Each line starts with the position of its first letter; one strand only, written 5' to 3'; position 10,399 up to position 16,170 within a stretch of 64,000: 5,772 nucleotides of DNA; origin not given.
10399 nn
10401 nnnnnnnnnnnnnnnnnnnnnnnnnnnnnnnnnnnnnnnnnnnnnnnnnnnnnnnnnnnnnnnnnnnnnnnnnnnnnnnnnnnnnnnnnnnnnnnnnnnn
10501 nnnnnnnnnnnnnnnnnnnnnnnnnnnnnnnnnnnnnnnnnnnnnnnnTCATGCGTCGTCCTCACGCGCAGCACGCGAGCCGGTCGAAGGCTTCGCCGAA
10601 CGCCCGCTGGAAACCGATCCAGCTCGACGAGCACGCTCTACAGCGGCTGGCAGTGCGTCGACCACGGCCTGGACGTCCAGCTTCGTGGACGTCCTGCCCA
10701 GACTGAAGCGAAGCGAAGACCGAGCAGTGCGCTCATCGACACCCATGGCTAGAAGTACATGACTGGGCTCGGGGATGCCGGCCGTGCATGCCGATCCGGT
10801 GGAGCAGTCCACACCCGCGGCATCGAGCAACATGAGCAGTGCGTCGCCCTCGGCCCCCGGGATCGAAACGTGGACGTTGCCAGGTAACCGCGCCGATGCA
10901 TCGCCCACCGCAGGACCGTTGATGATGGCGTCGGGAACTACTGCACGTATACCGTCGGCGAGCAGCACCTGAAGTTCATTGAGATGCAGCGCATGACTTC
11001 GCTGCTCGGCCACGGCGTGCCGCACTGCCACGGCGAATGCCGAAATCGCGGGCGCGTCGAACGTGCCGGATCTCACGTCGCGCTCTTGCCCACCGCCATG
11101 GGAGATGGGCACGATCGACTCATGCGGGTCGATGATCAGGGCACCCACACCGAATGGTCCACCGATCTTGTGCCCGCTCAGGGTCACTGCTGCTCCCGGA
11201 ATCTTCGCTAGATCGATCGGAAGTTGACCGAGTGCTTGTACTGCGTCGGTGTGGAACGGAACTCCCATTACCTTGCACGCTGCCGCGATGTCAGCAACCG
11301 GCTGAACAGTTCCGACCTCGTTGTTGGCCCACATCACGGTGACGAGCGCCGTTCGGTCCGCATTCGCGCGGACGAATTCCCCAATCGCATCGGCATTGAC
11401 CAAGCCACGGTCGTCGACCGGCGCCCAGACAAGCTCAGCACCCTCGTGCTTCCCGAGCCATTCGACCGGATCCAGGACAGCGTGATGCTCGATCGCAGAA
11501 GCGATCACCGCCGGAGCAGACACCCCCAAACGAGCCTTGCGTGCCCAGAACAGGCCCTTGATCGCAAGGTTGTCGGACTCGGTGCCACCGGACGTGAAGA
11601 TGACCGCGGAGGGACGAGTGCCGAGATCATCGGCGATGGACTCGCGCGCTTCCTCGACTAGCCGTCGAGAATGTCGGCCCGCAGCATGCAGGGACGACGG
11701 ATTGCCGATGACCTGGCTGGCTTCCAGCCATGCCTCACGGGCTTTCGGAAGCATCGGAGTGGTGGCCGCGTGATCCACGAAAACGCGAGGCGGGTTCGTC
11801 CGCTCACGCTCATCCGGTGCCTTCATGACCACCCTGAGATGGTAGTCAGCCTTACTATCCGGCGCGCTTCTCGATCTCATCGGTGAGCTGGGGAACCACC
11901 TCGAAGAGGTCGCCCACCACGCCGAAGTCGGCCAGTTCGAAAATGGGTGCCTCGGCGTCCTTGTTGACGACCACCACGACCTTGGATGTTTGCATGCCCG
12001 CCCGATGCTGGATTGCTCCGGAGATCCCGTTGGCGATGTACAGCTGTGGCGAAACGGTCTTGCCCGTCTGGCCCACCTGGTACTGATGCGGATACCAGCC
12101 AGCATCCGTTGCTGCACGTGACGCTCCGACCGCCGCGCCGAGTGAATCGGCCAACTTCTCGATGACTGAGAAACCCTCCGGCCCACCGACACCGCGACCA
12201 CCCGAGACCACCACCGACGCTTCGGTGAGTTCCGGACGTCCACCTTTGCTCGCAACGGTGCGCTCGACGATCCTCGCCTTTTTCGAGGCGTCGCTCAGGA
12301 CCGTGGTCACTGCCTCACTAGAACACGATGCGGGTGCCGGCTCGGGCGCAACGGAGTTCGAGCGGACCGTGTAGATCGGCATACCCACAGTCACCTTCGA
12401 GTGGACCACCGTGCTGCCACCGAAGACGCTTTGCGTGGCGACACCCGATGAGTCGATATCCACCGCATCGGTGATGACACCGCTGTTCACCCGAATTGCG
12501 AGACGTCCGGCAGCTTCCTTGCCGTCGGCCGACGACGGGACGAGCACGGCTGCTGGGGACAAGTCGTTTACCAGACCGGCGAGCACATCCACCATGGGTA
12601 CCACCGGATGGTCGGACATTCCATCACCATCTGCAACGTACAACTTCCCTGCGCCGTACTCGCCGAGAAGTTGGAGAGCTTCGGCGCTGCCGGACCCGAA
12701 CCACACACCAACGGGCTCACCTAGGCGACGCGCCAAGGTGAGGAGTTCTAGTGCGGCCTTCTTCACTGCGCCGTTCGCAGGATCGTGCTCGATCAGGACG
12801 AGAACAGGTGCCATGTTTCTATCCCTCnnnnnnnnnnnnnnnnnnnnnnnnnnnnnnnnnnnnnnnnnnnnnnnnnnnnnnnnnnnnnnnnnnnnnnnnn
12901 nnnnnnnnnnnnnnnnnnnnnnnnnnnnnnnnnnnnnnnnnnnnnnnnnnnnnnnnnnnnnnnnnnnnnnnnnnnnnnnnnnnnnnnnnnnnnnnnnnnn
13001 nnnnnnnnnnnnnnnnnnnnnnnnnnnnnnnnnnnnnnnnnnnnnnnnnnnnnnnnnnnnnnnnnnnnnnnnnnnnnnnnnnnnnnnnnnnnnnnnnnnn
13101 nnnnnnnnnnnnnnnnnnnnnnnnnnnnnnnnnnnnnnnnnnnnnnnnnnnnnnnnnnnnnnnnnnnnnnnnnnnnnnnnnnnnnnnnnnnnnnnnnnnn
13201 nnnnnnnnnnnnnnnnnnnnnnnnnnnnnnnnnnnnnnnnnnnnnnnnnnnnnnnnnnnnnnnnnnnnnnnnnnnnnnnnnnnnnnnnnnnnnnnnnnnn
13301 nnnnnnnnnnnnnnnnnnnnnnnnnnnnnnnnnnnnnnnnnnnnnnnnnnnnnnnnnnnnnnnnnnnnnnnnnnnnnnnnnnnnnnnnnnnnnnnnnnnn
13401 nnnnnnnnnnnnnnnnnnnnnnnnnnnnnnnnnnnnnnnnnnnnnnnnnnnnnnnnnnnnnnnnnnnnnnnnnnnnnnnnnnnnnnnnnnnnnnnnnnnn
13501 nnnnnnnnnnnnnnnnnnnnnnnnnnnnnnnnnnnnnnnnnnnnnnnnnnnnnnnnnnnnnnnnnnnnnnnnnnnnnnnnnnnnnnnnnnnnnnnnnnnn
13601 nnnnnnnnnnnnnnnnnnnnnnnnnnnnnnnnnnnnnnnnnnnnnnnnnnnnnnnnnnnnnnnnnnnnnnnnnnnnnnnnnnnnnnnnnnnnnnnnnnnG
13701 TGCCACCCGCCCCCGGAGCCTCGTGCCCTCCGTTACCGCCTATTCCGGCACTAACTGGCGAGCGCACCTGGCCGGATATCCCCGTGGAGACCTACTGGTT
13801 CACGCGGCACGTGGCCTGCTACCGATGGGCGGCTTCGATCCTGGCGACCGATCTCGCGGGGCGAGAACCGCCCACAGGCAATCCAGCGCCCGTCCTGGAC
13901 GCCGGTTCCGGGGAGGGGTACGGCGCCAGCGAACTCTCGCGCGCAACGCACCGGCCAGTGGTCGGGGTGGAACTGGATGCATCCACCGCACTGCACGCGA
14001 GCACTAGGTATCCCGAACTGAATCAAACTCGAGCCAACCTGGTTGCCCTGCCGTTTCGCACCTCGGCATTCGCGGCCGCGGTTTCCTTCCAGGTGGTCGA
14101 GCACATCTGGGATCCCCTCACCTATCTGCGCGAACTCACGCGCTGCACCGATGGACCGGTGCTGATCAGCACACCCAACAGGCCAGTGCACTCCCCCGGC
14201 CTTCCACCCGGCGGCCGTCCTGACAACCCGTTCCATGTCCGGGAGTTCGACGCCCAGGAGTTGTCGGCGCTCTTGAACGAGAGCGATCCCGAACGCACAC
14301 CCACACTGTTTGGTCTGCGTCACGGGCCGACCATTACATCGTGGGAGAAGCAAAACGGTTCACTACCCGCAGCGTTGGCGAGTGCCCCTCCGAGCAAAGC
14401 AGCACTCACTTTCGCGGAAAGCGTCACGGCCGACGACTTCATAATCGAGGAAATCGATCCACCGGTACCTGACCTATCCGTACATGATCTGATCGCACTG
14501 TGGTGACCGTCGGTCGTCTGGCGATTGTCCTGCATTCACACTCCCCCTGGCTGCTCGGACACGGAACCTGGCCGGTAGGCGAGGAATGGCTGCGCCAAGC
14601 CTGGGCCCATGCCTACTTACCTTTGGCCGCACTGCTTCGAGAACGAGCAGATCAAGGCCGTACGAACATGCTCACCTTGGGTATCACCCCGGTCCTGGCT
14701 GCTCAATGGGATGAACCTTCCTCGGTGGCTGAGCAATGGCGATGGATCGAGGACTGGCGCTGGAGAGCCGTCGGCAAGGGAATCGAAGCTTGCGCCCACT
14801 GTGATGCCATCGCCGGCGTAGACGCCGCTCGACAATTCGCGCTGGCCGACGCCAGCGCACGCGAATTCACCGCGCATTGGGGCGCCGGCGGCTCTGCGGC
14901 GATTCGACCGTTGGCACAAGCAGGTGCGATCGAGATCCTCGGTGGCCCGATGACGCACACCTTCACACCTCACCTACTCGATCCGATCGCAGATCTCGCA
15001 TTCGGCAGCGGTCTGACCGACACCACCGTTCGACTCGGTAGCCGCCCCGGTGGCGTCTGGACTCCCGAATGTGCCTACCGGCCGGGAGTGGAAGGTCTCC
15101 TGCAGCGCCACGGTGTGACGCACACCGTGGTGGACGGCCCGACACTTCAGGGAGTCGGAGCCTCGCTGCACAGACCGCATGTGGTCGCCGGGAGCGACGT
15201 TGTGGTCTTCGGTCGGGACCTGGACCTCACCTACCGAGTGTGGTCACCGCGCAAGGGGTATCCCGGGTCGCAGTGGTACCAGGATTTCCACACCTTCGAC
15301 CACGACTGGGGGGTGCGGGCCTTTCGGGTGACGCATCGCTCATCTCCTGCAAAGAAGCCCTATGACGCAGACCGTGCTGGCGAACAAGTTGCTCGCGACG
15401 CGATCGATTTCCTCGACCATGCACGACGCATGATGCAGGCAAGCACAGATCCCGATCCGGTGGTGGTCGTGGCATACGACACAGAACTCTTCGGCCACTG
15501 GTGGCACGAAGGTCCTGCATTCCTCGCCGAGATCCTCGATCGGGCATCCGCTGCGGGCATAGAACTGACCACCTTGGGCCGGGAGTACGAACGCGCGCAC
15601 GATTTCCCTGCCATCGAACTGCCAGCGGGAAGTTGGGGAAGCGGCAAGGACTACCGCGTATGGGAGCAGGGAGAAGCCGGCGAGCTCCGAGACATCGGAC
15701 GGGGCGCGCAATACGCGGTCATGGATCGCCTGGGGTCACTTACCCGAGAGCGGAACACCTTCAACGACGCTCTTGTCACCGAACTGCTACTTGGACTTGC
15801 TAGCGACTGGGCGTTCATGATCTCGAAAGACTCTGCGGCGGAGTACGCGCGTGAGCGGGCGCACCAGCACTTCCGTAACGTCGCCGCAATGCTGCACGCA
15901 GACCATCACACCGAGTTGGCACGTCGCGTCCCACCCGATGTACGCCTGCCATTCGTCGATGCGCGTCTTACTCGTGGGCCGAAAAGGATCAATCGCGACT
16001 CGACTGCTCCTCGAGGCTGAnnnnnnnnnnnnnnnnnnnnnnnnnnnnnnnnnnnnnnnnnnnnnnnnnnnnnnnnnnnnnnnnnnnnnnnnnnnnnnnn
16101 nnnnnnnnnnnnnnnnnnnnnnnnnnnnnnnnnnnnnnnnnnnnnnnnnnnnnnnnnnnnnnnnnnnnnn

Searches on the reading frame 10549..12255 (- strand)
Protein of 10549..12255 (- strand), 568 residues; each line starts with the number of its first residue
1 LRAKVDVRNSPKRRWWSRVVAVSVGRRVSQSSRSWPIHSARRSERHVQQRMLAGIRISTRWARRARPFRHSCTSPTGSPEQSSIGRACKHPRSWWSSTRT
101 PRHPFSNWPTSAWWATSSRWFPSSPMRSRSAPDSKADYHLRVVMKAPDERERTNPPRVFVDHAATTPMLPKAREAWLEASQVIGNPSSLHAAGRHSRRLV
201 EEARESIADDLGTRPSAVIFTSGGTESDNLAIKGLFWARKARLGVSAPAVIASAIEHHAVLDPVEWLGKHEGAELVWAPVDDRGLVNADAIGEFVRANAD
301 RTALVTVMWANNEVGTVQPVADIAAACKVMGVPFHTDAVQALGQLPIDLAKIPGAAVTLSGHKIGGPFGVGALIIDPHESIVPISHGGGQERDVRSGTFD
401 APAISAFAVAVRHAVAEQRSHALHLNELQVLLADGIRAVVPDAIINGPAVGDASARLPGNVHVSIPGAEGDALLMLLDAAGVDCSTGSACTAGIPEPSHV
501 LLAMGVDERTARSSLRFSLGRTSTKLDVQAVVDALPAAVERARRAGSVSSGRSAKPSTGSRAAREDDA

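Call 30: search_protein_families(library=pfam, proteins=[window:10549-12255:-], max_evalue=0.00001)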
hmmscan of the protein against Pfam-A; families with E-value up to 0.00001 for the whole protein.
window:10549-12255:- (568 aa): 2 families
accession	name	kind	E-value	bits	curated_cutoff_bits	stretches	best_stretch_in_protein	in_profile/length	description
PF00266.25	Aminotran_5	-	2e-54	185.4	21.5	1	158-531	1-371/371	Aminotransferase class-V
PF01212.27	Beta_elim_lyase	-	1.4e-07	31.6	27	1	206-439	40-244/288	Beta-eliminating lyase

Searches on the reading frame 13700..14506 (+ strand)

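Call 30: search_protein_families(library=pfam, proteins=[window:13700-14506:+], max_evalue=0.00001)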
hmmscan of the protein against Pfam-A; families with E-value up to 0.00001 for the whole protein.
window:13700-14506:+ (268 aa): 3 families
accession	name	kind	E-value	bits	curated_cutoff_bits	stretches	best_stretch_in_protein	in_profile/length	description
PF13489.12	Methyltransf_23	-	1e-10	42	27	1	57-194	18-156/164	Methyltransferase domain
PF08241.18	Methyltransf_11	-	1.4e-10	42.1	21.2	1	66-150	1-87/95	Methyltransferase domain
PF13649.12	Methyltransf_25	-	6.5e-09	36.8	27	1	65-149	1-92/97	Methyltransferase domain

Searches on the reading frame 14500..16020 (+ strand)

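Call 30: search_protein_families(library=pfam, proteins=[window:14500-16020:+], max_evalue=0.00001)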
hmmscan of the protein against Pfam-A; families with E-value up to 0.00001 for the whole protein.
window:14500-16020:+ (506 aa): 2 families
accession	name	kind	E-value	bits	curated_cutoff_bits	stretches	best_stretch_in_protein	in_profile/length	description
PF03065.20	Glyco_hydro_57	-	2.9e-17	63.4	21.2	1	8-364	1-280/291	Glycosyl hydrolase family 57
PF09210.16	BE_C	-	5.6e-11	43.2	25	1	417-467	22-72/101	1,4-alpha-glucan branching enzyme, C-terminal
